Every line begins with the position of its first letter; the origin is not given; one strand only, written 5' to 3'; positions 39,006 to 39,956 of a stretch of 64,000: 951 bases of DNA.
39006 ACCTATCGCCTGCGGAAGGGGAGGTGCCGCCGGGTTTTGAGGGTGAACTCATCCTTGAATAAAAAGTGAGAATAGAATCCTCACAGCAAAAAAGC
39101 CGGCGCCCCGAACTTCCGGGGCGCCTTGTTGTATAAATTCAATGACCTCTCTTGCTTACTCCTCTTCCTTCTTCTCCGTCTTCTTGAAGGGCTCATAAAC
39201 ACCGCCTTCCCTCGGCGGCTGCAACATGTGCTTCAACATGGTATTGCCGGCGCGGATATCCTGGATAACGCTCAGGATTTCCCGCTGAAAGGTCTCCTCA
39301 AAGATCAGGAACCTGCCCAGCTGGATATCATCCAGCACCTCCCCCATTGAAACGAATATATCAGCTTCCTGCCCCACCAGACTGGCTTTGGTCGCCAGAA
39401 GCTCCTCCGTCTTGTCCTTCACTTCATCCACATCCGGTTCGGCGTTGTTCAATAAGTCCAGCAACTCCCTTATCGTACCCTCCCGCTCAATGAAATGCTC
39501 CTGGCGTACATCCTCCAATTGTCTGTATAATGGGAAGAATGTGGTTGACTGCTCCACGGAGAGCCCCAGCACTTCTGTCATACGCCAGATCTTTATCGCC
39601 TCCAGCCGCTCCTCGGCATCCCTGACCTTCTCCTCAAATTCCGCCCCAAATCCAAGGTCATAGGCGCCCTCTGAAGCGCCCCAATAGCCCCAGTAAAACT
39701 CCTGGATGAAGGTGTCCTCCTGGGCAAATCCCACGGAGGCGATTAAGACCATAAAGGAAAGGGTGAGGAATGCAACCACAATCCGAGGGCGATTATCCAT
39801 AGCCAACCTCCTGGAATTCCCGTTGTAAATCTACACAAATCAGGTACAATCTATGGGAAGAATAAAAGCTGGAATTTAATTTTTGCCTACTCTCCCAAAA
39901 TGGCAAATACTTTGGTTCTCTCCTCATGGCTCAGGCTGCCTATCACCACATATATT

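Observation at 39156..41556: ECF sigma / zinc-finger anti-sigma / CpxP-like periplasmic protein operon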

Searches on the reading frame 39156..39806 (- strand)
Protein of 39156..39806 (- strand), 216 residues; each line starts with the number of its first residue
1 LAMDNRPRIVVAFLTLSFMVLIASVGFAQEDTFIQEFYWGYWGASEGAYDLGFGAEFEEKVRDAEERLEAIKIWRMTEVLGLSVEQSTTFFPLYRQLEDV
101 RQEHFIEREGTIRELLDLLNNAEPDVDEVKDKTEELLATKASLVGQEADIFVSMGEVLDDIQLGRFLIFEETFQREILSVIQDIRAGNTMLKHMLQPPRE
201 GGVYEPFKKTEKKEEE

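Call 3: search_protein_families(library=pfam, proteins=[window:39156-39806:-], max_evalue=0.1)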
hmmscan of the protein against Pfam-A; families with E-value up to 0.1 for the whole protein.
window:39156-39806:- (216 aa): 2 families
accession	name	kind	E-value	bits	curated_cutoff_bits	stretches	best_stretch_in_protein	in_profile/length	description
PF09378.16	HAS-barrel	-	0.0048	17.4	25.2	1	151-192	16-50/90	HAS barrel domain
PF14193.11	DUF4315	-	0.087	13.3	27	0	55-103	17-68/79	Domain of unknown function (DUF4315)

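Call 4: search_protein_families(library=ncbifam, proteins=[window:39156-39806:-], max_evalue=0.1)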
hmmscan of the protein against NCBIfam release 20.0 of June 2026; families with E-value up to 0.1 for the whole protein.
window:39156-39806:- (216 aa): 0 families

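Call 7: search_solved_structures(query=window:39156-39806:-, max_evalue=10, show_alignments=3)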
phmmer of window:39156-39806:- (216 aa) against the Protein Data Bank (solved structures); distinct sequences matched with E-value up to 10: 2.
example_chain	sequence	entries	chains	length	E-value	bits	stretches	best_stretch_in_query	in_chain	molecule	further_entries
5i8l_A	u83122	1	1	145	0.11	15.3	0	31-77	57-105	Lysozyme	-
5aps_A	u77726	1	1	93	0.33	13.7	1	93-148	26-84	GENERAL CONTROL PROTEIN GCN4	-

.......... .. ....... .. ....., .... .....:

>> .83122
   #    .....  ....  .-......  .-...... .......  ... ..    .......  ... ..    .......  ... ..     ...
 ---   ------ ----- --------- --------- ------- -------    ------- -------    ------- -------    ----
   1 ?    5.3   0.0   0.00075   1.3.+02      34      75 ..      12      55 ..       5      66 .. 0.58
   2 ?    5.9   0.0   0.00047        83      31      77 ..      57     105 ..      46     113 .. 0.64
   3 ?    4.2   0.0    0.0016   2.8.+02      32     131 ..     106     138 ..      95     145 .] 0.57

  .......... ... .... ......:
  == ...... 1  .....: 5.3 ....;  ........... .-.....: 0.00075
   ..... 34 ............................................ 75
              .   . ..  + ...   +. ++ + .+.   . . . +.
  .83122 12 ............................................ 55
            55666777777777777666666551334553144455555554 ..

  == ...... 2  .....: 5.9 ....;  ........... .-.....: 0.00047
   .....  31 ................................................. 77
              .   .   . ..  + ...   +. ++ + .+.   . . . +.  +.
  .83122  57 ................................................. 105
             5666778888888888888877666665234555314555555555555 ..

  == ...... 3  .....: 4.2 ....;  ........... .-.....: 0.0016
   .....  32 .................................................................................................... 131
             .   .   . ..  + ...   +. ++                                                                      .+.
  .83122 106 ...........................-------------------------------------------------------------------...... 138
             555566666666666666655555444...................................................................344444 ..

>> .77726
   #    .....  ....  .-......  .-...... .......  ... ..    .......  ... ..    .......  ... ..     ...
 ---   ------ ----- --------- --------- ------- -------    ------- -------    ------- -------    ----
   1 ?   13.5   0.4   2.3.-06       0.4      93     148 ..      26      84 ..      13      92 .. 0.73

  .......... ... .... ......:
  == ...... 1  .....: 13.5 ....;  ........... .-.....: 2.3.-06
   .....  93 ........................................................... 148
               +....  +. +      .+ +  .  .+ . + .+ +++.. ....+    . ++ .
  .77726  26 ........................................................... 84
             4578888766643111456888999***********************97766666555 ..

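Call 10: find_homologous_proteins(query=window:39156-39800:-, max_evalue=0.001)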
Query window:39156-39800:- (214 aa): 8 proteins with E <= 0.001 among 305 candidates.
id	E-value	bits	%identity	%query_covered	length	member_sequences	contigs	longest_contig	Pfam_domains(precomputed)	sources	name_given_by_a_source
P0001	1.1e-131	455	99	100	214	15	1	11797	-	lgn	-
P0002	5.5e-73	263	56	100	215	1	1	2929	-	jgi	jgi:hypothetical protein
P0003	5.5e-73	263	56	100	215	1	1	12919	-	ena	-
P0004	6.0e-73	263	56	100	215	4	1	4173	-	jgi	jgi:hypothetical protein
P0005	3.2e-72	260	58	97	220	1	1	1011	-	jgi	jgi:hypothetical protein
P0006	1.2e-71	259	56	96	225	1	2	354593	-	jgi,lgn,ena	-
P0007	1.7e-69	252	54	99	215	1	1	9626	-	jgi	jgi:hypothetical protein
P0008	1.6e-42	163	57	66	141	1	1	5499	-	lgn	-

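Call 14: search_solved_structures(query=A1, max_evalue=10, show_alignments=3)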
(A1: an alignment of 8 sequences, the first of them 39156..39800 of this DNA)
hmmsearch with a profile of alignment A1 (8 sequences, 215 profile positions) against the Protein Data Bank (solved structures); distinct sequences matched with E-value up to 10: 3.
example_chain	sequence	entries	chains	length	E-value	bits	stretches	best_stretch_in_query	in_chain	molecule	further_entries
5aps_A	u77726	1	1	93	0.085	15.5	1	91-148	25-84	GENERAL CONTROL PROTEIN GCN4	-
5apq_A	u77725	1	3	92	0.61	12.7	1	91-148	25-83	GENERAL CONTROL PROTEIN GCN4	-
9j9j_A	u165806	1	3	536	1.3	11.6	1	74-113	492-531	4-nitrophenol 4-monooxygenase/4-nitrocatechol 2-monooxygenase, oxygenase component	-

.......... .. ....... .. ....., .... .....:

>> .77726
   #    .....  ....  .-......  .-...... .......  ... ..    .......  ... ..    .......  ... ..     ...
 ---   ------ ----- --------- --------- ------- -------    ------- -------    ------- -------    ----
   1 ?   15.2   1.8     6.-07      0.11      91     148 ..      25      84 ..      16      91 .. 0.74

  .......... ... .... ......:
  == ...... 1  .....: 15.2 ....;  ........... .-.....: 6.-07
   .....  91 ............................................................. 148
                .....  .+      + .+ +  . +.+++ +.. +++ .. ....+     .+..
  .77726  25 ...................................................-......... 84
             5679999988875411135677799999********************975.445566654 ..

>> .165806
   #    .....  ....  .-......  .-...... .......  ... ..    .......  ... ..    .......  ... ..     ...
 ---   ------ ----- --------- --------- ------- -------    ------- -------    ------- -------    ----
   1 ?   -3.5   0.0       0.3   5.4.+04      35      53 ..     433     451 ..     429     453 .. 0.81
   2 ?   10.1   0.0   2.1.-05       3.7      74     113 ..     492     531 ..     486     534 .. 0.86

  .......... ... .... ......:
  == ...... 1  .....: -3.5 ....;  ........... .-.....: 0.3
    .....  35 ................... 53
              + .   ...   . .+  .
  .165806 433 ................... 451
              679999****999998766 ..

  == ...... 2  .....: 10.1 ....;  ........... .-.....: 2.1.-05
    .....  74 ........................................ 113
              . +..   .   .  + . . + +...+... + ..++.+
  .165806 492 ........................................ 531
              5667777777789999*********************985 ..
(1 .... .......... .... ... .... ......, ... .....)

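Call 15: find_encoding_contigs(protein=P0006, flank=8000, max_places=3)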
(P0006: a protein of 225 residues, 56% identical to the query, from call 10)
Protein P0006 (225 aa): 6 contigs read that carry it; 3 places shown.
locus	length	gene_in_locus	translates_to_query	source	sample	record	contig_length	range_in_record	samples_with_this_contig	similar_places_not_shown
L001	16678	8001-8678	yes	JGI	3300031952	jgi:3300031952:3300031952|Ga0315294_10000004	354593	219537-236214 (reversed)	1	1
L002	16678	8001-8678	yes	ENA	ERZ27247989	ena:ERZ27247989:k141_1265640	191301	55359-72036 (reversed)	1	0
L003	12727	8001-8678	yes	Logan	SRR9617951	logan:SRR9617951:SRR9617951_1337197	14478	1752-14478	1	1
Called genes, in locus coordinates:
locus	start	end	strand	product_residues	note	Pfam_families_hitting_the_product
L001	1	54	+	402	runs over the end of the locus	PF00155:Aminotran_1_2, PF00266:Aminotran_5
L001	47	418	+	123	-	-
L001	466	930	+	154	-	PF03168:LEA_2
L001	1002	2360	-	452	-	PF00275:EPSP_synthase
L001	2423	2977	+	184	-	PF01885:PTS_2-RNA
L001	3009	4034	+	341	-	PF01087:GalP_UDP_transf, PF01230:HIT (faint), PF16268:DUF4921, PF16285:DUF4931_N (weak), PF02744:GalP_UDP_tr_C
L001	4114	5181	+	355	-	PF00586:AIRS, PF02769:AIRS_C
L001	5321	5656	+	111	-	-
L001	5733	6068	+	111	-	-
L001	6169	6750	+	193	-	PF04542:Sigma70_r2, PF08281:Sigma70_r4_2, PF04545:Sigma70_r4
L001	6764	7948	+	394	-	-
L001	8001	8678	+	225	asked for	-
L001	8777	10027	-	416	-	PF01522:Polysacc_deac_1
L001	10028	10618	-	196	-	PF13424:TPR_12, PF13432:TPR_16 (weak), PF14559:TPR_19 (weak), PF00515:TPR_1, PF07719:TPR_2, PF13181:TPR_8 (weak), PF13374:TPR_10 (weak), PF13414:TPR_11, +3 more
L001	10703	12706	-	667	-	PF01740:STAS, PF13466:STAS_2 (weak), PF01590:GAF (faint), PF13492:GAF_3 (faint), PF13185:GAF_2 (faint), PF13487:HD_5, PF01966:HD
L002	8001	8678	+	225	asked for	-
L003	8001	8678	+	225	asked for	-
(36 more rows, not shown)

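Call 16: find_encoding_contigs(protein=P0007, flank=8000, max_places=3)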
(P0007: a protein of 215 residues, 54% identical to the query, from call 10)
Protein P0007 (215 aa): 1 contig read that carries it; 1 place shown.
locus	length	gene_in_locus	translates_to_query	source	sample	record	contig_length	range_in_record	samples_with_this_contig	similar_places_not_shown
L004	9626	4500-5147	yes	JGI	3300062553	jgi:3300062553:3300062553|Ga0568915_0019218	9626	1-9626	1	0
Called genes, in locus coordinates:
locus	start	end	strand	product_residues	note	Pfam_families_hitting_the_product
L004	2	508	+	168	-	?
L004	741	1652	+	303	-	PF00586:AIRS, PF02769:AIRS_C (weak)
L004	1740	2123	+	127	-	-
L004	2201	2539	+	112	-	-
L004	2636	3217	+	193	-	PF04542:Sigma70_r2, PF08281:Sigma70_r4_2, PF04545:Sigma70_r4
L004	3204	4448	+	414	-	-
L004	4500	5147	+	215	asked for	-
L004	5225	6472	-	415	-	PF01522:Polysacc_deac_1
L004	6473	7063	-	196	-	PF13414:TPR_11 (weak), PF13424:TPR_12, PF14559:TPR_19 (weak), PF13424:TPR_12 (weak), PF00515:TPR_1, PF07719:TPR_2, PF13181:TPR_8 (weak), PF13414:TPR_11, +6 more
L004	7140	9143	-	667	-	PF01740:STAS, PF13466:STAS_2 (weak), PF01590:GAF (faint), PF13492:GAF_3 (faint), PF13185:GAF_2 (faint), PF13487:HD_5, PF01966:HD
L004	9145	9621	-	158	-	PF13581:HATPase_c_2, PF02518:HATPase_c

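Call 19: predict_structure(alignment_id=A1)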
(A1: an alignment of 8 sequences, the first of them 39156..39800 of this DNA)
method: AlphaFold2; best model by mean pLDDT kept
length: 214 residues; sequences in the alignment: 8
mean_pLDDT: 64.4   pTM: 0.52
mean pLDDT of the five models: 64.4, 63.9, 60.2, 52.2, 46.7
residues with pLDDT >= 90: 17; 70-90: 86; 50-70: 38; < 50: 73
segments of 3 or more residues with pLDDT < 50: 1-5, 17-52, 186-214
pLDDT, mean of each block of 10 residues (from residue 1): 51 49 38 45 38 53 67 79 87 88 80 83 88 84 88 90 82 63 49 34 30 32
secondary structure, 60 per line:
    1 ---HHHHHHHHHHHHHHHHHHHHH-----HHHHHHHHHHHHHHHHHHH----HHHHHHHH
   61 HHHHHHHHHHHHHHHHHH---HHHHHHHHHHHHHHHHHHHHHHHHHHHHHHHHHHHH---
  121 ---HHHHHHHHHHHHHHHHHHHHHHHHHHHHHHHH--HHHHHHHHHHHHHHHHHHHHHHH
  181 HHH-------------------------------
elements in order: H4-24 H30-48 H53-78 H82-117 H124-155 H158-183

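Call 21: search_protein_representatives(alignment_id=A1)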
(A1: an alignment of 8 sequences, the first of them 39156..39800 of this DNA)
Query: 8 sequences, 215 profile positions. Proteins with E-value up to 0.001 (for the whole library): 789; up to 1e-10: 69; up to 1e-30: 1. The best 150 are listed.
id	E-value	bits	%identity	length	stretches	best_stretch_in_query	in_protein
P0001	2.3e-111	386.7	-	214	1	1-215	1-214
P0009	1.1e-23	100.1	-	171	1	58-193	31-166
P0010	4.0e-19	85.2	-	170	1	65-184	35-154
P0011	5.8e-19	84.7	-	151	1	64-195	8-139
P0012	1.1e-18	83.8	-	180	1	64-185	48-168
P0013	1.2e-17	80.4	-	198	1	1-192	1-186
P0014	4.6e-17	78.5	-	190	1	63-195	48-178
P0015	1.1e-15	74.0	-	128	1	67-184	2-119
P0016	1.7e-15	73.4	-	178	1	54-184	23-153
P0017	4.3e-15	72.1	-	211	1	55-187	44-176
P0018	7.3e-15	71.3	-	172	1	64-192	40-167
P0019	1.4e-14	70.4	-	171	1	64-185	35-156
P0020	1.5e-14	70.3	-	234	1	64-202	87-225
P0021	2.5e-14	69.6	-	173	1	63-187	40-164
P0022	2.7e-14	69.5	-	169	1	57-185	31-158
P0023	2.9e-14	69.4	-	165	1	63-185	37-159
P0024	3.0e-14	69.3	-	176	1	63-185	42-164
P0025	6.5e-14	68.2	-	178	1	58-198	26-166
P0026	6.8e-14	68.2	-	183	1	60-182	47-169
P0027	6.8e-14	68.1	-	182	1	59-189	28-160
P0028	9.2e-14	67.7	-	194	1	47-197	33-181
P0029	1.9e-13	66.7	-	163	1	62-185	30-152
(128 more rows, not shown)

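Call 24: fold_search(model_id=the predicted structure, library=pdb)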
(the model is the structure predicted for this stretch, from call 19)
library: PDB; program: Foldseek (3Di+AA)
matches with E <= 10: 559; with E <= 0.001: 0
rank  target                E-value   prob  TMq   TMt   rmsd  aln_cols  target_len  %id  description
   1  3lay_A                1.2e-01  1.00  0.30  0.73   2.7        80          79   21  Alpha-Helical barrel formed by the decamer of the zinc resistance-associated protein (STM4172) from Salmonella enteric (released 2010-01-19)
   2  3itf_A                1.4e-01  0.95  0.28  0.48   7.0       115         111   16  Structural basis for the inhibitory function of the CPXP adaptor protein (released 2011-01-26)
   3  2z0v_B                1.5e-01  0.47  0.24  0.23  20.1       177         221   16  Crystal structure of BAR domain of Endophilin-III (released 2008-05-13)
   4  3jbk_M                1.6e-01  0.91  0.28  0.42  10.8       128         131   12  Cryo-EM reconstruction of the metavinculin-actin interface (released 2015-11-04)
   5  3qzc_A                2.0e-01  0.89  0.27  0.47   7.8       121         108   16  Structure of the periplasmic stress response protein CpxP (released 2011-03-23)
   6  5f5p_A                2.3e-01  0.51  0.28  0.31  15.8       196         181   15  Molecular Basis for Shroom2 Recognition by Rock1 (released 2016-10-19)
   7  2v0o_C                2.5e-01  0.60  0.25  0.20  18.9       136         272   14  FCHO2 F-BAR domain (released 2007-06-26)
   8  8j07_3                2.6e-01  0.16  0.17  0.09  25.1       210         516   13  96nm repeat of human respiratory doublet microtubule and associated axonemal complexes (released 2023-07-26)
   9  3lay_F                3.1e-01  1.00  0.31  0.73   2.6        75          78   20  Alpha-Helical barrel formed by the decamer of the zinc resistance-associated protein (STM4172) from Salmonella enteric (released 2010-01-19)
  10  3lay_H                3.1e-01  1.00  0.30  0.70   2.7        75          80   20  Alpha-Helical barrel formed by the decamer of the zinc resistance-associated protein (STM4172) from Salmonella enteric (released 2010-01-19)
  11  3zg1_D                3.1e-01  0.98  0.35  0.63   7.6       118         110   14  NI-BOUND FORM OF M123A MUTANT OF CUPRIAVIDUS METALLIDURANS CH34 CNRXS (released 2013-10-23)
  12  4mh6                  3.1e-01  0.63  0.27  0.34  24.7       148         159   16  2.8 Angstrom Crystal Structure of Type III Secretion Protein YscO from Vibrio parahaemolyticus (released 2013-09-11)
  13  6h7w_M                3.3e-01  0.20  0.20  0.20  26.1       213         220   14  Model of retromer-Vps5 complex assembled on membrane. (released 2018-09-26)
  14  4j2c_C                3.5e-01  0.84  0.26  0.46   8.8       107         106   21  GARP-SNARE Interaction (released 2013-12-25)
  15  2fic_B                3.5e-01  0.60  0.29  0.31  23.9       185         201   12  The crystal structure of the BAR domain from human Bin1/Amphiphysin II and its implications for molecular recognition (released 2006-11-14)
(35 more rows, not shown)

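Call 25: search_protein_families(library=pfam, alignment_id=A4, max_evalue=0.01)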
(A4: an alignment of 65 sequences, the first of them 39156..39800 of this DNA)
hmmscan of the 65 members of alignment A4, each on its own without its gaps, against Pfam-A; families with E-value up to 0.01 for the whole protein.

A. member 1, window:39156-39800:- (214 aa): 1 family
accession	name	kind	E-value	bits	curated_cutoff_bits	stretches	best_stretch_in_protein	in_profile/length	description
PF09378.16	HAS-barrel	-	0.0047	17.4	25.2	0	149-190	16-50/90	HAS barrel domain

B. families by the number of members that match (of 65 scanned): 25 families
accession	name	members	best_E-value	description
PF13801.11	Metal_resist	27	3.9e-13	Heavy-metal resistance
PF07813.17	LTXXQ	14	2.3e-07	LTXXQ motif family protein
PF09378.16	HAS-barrel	3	0.0012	HAS barrel domain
PF16789.10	YscO-like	1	3.3e-05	YscO-like protein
PF05837.17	CENP-H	1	4e-05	Centromere protein H (CENP-H)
PF24531.2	ANC1_spectrin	1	0.00011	Nuclear anchorage protein 1, spectrin repeat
PF18534.6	HBD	1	0.00043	Helical bundle domain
PF02181.28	FH2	1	0.00074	Formin Homology 2 Domain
PF01601.21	CoV_S2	1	0.001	Coronavirus spike glycoprotein S2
PF07928.17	Vps54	1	0.0014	Vps54-like protein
PF09724.14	Dcc1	1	0.0019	Sister chromatid cohesion protein Dcc1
PF11119.13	DUF2633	1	0.0033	Protein of unknown function (DUF2633)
PF25762.1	HAUS1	1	0.0045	HAUS augmin-like complex subunit 1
PF05190.23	MutS_IV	1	0.0045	MutS family domain IV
PF07072.16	ZapD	1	0.0046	Cell division protein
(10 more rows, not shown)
